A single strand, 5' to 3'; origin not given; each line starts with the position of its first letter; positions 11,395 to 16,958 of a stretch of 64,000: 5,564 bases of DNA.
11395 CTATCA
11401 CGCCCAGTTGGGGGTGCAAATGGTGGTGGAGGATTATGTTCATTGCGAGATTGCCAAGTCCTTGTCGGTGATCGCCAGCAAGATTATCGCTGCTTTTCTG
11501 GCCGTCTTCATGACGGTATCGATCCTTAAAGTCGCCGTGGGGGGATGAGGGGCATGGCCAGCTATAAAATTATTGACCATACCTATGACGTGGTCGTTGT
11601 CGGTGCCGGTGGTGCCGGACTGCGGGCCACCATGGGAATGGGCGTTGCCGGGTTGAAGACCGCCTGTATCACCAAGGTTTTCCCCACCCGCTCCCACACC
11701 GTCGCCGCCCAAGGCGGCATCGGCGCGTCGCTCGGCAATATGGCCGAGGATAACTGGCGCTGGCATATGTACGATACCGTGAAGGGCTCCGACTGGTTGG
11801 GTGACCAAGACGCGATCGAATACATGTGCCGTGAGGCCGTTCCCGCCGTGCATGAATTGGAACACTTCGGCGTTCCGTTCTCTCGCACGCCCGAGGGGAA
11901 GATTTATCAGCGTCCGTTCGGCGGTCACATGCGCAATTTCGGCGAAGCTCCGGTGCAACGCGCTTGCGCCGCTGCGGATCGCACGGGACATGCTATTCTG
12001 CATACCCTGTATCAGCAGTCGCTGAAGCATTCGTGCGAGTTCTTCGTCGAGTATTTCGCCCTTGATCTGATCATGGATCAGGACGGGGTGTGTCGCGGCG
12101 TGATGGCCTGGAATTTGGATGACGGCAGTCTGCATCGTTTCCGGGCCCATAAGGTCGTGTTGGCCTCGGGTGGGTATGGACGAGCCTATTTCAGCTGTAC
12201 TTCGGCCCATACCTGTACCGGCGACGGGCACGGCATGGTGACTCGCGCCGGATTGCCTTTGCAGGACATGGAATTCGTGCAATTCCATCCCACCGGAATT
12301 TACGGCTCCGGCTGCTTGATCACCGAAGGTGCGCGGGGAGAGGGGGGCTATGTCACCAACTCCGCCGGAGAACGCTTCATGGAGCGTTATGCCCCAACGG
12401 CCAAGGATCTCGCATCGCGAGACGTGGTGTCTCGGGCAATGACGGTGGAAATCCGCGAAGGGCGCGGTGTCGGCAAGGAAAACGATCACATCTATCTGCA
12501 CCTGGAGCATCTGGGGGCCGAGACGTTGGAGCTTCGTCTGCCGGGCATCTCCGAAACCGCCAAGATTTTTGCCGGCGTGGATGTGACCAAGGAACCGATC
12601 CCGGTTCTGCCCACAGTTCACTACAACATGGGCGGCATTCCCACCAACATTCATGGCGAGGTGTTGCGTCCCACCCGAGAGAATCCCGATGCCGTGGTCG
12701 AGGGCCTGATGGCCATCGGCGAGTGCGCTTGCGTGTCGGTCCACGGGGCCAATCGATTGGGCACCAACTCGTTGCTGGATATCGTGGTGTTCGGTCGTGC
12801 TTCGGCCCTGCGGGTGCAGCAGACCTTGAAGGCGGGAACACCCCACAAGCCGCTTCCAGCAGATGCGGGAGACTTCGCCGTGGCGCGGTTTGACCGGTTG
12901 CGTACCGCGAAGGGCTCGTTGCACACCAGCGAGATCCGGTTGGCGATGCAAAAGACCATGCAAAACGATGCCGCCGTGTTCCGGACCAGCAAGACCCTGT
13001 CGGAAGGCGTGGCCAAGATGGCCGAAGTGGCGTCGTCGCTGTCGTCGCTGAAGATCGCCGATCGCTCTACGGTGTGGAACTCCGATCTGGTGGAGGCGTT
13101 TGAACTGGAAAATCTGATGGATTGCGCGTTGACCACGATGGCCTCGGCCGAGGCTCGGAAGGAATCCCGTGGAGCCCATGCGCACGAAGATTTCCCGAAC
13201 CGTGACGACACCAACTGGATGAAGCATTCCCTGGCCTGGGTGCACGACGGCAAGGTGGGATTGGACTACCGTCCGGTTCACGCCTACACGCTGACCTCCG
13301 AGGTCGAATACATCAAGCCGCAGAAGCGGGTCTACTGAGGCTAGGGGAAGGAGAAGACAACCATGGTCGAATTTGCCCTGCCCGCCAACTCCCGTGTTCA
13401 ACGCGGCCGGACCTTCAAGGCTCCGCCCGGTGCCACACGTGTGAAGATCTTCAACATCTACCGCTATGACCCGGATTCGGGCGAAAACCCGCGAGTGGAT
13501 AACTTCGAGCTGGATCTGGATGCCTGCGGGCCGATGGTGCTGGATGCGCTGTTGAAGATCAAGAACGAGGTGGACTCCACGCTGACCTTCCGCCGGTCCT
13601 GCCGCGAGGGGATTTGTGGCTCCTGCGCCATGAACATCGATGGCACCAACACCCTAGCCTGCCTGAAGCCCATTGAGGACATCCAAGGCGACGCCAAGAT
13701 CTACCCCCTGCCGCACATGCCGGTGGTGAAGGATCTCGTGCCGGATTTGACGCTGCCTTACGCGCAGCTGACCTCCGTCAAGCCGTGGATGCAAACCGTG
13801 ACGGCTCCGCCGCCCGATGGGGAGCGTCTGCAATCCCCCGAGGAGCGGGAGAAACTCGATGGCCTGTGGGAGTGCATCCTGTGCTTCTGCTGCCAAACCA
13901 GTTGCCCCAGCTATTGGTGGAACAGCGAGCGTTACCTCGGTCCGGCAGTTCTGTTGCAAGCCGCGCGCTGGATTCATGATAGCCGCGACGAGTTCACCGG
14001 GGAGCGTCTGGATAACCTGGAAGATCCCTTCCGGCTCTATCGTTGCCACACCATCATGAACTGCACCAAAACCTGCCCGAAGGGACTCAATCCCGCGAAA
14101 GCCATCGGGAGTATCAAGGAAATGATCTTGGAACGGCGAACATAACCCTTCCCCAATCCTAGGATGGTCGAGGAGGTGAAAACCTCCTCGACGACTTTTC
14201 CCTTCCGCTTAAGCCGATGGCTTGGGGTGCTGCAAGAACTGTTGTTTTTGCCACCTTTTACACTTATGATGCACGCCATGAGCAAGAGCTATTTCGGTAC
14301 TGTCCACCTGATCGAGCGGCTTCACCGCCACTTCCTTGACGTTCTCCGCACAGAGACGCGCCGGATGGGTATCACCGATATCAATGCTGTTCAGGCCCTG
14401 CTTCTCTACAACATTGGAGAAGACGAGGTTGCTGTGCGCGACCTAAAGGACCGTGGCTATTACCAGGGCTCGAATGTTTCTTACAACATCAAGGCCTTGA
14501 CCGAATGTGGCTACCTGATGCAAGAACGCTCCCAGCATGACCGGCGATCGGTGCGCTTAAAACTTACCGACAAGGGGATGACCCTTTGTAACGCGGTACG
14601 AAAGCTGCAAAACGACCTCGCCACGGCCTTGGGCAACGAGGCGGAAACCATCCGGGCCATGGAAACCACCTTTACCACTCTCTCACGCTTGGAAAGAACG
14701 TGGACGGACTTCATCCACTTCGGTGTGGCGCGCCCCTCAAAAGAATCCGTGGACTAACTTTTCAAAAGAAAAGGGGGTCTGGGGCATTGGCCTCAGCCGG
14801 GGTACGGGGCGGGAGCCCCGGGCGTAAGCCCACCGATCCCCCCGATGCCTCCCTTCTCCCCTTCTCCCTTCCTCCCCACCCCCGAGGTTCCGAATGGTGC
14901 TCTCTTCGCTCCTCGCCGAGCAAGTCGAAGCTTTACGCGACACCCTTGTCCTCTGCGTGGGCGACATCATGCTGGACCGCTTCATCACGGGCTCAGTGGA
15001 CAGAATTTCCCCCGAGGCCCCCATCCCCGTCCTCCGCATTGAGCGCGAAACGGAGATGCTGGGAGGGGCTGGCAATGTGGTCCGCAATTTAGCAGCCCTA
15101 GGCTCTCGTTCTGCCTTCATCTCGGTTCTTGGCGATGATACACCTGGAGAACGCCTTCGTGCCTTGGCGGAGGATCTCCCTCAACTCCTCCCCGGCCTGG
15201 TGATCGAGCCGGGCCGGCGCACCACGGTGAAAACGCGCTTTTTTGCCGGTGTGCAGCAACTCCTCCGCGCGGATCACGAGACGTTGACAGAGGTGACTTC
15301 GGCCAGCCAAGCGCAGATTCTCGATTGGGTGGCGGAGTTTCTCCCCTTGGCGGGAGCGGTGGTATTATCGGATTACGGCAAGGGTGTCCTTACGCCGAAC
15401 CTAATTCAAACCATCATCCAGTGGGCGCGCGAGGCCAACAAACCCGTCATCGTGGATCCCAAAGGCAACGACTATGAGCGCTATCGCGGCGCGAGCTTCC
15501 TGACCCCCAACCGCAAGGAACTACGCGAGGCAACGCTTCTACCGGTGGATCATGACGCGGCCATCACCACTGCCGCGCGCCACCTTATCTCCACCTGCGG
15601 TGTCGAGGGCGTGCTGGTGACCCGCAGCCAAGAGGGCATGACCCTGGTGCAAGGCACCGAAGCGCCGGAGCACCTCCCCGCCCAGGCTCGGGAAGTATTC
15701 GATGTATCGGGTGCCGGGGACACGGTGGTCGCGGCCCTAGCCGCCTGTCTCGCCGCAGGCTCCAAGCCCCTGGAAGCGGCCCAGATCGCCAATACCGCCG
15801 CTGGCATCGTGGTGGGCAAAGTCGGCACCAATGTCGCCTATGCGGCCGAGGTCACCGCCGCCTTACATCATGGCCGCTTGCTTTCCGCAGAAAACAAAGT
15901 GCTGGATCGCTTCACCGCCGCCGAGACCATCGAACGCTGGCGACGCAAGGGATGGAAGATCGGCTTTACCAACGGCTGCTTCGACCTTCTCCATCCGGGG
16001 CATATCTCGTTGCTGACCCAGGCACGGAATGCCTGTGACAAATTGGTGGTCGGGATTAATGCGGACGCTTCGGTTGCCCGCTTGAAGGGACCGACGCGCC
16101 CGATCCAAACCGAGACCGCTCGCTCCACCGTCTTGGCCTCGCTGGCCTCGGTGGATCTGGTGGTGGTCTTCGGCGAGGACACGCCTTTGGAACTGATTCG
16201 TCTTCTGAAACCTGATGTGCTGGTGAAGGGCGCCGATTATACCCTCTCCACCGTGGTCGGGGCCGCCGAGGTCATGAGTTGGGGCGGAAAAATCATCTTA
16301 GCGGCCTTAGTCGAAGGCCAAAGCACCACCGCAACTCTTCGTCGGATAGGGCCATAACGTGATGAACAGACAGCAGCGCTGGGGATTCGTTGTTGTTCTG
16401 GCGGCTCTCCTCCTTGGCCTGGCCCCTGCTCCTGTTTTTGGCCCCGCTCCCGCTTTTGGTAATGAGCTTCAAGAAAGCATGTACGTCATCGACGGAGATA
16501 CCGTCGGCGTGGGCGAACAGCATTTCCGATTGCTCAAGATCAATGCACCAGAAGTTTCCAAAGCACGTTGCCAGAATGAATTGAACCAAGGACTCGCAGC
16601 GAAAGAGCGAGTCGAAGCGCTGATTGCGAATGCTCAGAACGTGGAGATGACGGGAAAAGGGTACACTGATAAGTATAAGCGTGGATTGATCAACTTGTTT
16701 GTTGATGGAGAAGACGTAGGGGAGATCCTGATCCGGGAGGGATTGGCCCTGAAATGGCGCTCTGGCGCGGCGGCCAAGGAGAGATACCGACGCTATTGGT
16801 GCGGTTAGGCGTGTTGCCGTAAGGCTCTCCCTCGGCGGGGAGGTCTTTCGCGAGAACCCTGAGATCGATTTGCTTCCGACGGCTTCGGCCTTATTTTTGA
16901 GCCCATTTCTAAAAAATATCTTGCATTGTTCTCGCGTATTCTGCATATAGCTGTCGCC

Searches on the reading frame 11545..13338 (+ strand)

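Call 24: search_protein_families(library=pfam, proteins=[window:11545-13338:+], max_evalue=0.001)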
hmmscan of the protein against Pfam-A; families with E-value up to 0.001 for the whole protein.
window:11545-13338:+ (597 aa): 2 families
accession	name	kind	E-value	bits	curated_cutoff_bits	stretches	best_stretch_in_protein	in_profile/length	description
PF00890.30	FAD_binding_2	-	9.6e-126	420.7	20.4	1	15-410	1-414/414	FAD binding domain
PF02910.25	Succ_DH_flav_C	-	3.7e-46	156.7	20.8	1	465-597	1-130/130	Fumarate reductase flavoprotein C-term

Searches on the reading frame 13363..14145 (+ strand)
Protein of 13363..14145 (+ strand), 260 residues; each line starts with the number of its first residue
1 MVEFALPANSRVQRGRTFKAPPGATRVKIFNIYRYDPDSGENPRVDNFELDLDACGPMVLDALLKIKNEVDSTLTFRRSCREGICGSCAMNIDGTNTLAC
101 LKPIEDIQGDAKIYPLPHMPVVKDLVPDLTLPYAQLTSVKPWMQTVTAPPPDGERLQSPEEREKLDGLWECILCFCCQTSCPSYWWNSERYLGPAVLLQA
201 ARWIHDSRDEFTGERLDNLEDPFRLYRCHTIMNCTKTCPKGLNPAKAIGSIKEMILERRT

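Call 24: search_protein_families(library=pfam, proteins=[window:13363-14145:+], max_evalue=0.001)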
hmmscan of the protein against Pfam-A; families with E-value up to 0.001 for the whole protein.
window:13363-14145:+ (260 aa): 4 families
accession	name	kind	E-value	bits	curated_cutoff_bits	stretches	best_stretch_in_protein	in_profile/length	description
PF13085.11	Fer2_3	-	3.3e-33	114.3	27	1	30-129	2-102/107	2Fe-2S iron-sulfur cluster binding domain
PF13534.11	Fer4_17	-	1.2e-09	39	22.2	1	170-243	1-61/61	4Fe-4S dicluster domain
PF13183.11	Fer4_8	-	5.1e-09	37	27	1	170-242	4-68/68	4Fe-4S dicluster domain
PF13237.11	Fer4_10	-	2.7e-05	24.4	25.5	1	171-239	9-53/53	4Fe-4S dicluster domain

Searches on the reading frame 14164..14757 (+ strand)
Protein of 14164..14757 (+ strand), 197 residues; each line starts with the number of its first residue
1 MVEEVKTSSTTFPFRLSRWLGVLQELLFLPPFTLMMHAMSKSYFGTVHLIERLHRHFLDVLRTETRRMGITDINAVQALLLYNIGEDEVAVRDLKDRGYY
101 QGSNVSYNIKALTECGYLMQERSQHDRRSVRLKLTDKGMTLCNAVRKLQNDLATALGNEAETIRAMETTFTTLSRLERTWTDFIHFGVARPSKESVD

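Call 24: search_protein_families(library=pfam, proteins=[window:14164-14757:+], max_evalue=0.001)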
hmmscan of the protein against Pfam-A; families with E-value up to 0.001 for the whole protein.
window:14164-14757:+ (197 aa): 4 families
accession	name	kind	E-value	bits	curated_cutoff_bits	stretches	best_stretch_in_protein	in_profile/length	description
PF13463.12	HTH_27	-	6.1e-17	62.1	22.2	1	74-138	2-68/68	Winged helix DNA-binding domain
PF12802.13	MarR_2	-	2.6e-10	40.7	27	1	72-129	2-61/61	MarR family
PF22381.2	Staph_reg_Sar_Rot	-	5.7e-07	30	27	1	81-144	23-84/85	Transcriptional regulator SarA/Rot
PF13601.12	HTH_34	-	0.00044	20.8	27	1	81-142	7-69/80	Winged helix DNA-binding domain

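Call 71: search_protein_families(library=padloc, proteins=[window:14164-14757:+], max_evalue=0.001)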
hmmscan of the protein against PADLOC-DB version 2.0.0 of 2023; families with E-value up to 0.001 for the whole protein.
window:14164-14757:+ (197 aa): 0 families

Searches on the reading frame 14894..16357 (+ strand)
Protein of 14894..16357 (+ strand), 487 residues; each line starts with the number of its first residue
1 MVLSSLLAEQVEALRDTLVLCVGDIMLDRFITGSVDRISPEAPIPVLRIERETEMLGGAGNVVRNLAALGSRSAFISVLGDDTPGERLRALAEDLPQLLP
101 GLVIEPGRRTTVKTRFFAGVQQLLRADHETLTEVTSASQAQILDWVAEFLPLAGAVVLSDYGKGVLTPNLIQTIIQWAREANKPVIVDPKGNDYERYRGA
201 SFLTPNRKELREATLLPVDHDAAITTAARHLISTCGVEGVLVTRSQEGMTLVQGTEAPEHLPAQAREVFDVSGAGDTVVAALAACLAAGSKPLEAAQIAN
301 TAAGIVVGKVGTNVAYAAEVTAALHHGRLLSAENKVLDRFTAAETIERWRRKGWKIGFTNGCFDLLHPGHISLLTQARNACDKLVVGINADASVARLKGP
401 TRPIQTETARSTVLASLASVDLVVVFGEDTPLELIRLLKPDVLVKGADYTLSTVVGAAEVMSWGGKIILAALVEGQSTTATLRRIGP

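Call 24: search_protein_families(library=pfam, proteins=[window:14894-16357:+], max_evalue=0.001)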
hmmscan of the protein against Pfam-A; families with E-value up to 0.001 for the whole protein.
window:14894-16357:+ (487 aa): 4 families
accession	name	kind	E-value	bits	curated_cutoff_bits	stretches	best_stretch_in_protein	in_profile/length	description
PF00294.29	PfkB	-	1.6e-38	133.2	25.8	1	17-313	2-296/302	pfkB family carbohydrate kinase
PF01467.32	CTP_transf_like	-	5e-16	59.6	21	1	358-453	1-94/133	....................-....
PF08543.17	Phos_pyr_kin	-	1.8e-07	31.3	27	1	200-300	120-225/246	Phosphomethylpyrimidine kinase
PF02569.21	Pantoate_ligase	-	0.00066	19.4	20.7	0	343-388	10-54/268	Pantoate-beta-alanine ligase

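Call 44: find_homologous_proteins(query=window:14894-16354:+, max_evalue=1e-30)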
Query window:14894-16354:+ (487 aa): 8000 proteins with E <= 1e-30 among 8000 candidates; the best 120 are listed.
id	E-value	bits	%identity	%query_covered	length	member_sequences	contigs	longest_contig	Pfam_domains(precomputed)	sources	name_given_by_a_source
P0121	0.0e+0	1054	100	100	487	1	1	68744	PF08543.18,PF01467.33,PF00294.30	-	-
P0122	1.2e-206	706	68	99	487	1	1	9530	PF08543.18,PF01467.33,PF00294.30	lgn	-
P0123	6.5e-204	696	67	100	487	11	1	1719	PF08543.18,PF01467.33,PF00294.30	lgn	-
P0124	2.2e-202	691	67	100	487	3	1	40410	PF08543.18,PF01467.33,PF00294.30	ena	-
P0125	9.2e-202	689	67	99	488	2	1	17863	PF08543.18,PF01256.23,PF01467.33,PF00294.30,PF27219.1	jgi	-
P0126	1.5e-201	689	67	99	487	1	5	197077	PF08543.18,PF01467.33,PF00294.30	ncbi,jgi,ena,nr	ncbi:MAG TPA: D-glycero-beta-D-manno-heptose-7-phosphate kinase [Magnetospirillum sp.]|jgi:D-beta-D-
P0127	2.2e-201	688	67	99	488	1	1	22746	PF08543.18,PF01467.33,PF00294.30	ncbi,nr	ncbi:MAG: D-glycero-beta-D-manno-heptose-7-phosphate kinase [Rhodospirillaceae bacterium]|nr:D-glyce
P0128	3.3e-201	688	66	100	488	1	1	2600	PF08543.18,PF01467.33,PF00294.30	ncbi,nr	ncbi:MAG: D-glycero-beta-D-manno-heptose-7-phosphate kinase [Magnetospirillum sp.]|nr:D-glycero-beta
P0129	5.2e-201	687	67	99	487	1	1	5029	PF08543.18,PF01467.33,PF00294.30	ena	-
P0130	7.2e-201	686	66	99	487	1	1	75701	PF08543.18,PF01256.23,PF01467.33,PF00294.30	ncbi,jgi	jgi:D-beta-D-heptose 7-phosphate kinase/D-beta-D-heptose 1-phosphate adenosyltransferase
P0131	3.5e-200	684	67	99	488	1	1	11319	PF08543.18,PF01467.33,PF00294.30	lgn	-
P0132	8.4e-200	683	67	99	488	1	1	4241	PF08543.18,PF01467.33,PF00294.30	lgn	-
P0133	1.6e-199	682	66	99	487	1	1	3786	PF08543.18,PF01467.33,PF00294.30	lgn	-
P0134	2.0e-199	682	67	99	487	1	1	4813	PF08543.18,PF01467.33,PF00294.30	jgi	jgi:D-beta-D-heptose 7-phosphate kinase/D-beta-D-heptose 1-phosphate adenosyltransferase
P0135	2.2e-199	682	67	99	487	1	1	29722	PF08543.18,PF01467.33,PF00294.30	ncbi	ncbi:MAG: D-glycero-beta-D-manno-heptose-7-phosphate kinase [Bacteroidales bacterium]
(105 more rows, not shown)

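Call 45: find_encoding_contigs(protein=P0126, flank=10000, max_places=2)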
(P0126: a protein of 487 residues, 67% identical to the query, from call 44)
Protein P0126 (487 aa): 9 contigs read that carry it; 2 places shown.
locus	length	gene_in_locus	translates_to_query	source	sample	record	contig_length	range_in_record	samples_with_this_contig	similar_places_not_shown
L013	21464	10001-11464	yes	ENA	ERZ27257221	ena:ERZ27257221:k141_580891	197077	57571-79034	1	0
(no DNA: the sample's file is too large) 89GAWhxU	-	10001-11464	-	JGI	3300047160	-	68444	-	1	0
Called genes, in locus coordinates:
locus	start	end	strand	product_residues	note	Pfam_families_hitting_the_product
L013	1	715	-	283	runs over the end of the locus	PF01817:CM_2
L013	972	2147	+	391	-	PF00561:Abhydrolase_1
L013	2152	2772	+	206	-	PF07021:MetW, PF13489:Methyltransf_23, PF13847:Methyltransf_31, PF08241:Methyltransf_11, PF08242:Methyltransf_12 (weak), PF13649:Methyltransf_25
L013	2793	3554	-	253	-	PF08241:Methyltransf_11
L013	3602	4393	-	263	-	PF01061:ABC2_membrane, PF12698:ABC2_membrane_3 (weak)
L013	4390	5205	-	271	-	PF00005:ABC_tran, PF13304:AAA_21 (weak)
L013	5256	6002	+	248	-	-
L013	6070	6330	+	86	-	PF10006:DUF2249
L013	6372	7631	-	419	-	-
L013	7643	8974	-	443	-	-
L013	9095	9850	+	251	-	PF00149:Metallophos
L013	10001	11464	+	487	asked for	PF00294:PfkB, PF08543:Phos_pyr_kin, PF01467:CTP_transf_like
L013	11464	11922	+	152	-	PF14489:QueF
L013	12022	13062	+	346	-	PF08331:QueG_DUF1730, PF13484:Fer4_16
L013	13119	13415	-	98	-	PF01381:HTH_3, PF13560:HTH_31 (weak)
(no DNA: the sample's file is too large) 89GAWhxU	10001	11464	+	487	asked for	PF00294:PfkB, PF08543:Phos_pyr_kin, PF01467:CTP_transf_like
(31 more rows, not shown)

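Call 46: find_encoding_contigs(protein=P0124, flank=10000, max_places=2)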
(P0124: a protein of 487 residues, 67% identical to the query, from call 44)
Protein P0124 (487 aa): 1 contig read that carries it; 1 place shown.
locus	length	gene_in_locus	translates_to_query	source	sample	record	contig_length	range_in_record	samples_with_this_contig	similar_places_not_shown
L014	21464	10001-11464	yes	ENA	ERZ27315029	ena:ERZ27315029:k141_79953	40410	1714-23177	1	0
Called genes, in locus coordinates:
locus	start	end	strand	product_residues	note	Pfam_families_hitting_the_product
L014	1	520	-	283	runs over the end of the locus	PF01817:CM_2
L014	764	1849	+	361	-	PF00561:Abhydrolase_1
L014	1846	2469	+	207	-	PF07021:MetW, PF13489:Methyltransf_23, PF13847:Methyltransf_31, PF08241:Methyltransf_11, PF08242:Methyltransf_12 (weak), PF13649:Methyltransf_25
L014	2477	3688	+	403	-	PF01075:Glyco_transf_9 (weak)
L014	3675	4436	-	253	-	PF08241:Methyltransf_11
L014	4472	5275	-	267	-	PF01061:ABC2_membrane, PF12698:ABC2_membrane_3 (weak)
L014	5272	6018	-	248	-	PF00005:ABC_tran, PF13304:AAA_21 (weak)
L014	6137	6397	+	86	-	PF10006:DUF2249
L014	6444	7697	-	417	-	-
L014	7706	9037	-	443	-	-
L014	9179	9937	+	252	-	PF00149:Metallophos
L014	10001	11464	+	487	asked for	PF00294:PfkB, PF08543:Phos_pyr_kin, PF01467:CTP_transf_like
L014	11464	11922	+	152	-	PF14489:QueF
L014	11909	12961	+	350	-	PF08331:QueG_DUF1730, PF13237:Fer4_10 (faint), PF12838:Fer4_7 (faint), PF13484:Fer4_16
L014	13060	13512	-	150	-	PF13560:HTH_31, PF12844:HTH_19, PF01381:HTH_3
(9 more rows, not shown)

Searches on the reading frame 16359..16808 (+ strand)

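Call 24: search_protein_families(library=pfam, proteins=[window:16359-16808:+], max_evalue=0.001)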
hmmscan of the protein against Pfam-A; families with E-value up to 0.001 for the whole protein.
window:16359-16808:+ (149 aa): 1 family
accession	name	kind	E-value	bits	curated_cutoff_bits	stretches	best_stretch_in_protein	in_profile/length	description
PF00565.23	SNase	-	2.5e-09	38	21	1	56-138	2-82/107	Staphylococcal nuclease homologue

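Call 71: search_protein_families(library=padloc, proteins=[window:16359-16808:+], max_evalue=0.001)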
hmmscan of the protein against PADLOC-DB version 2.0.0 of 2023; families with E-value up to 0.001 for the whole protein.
window:16359-16808:+ (149 aa): 0 families
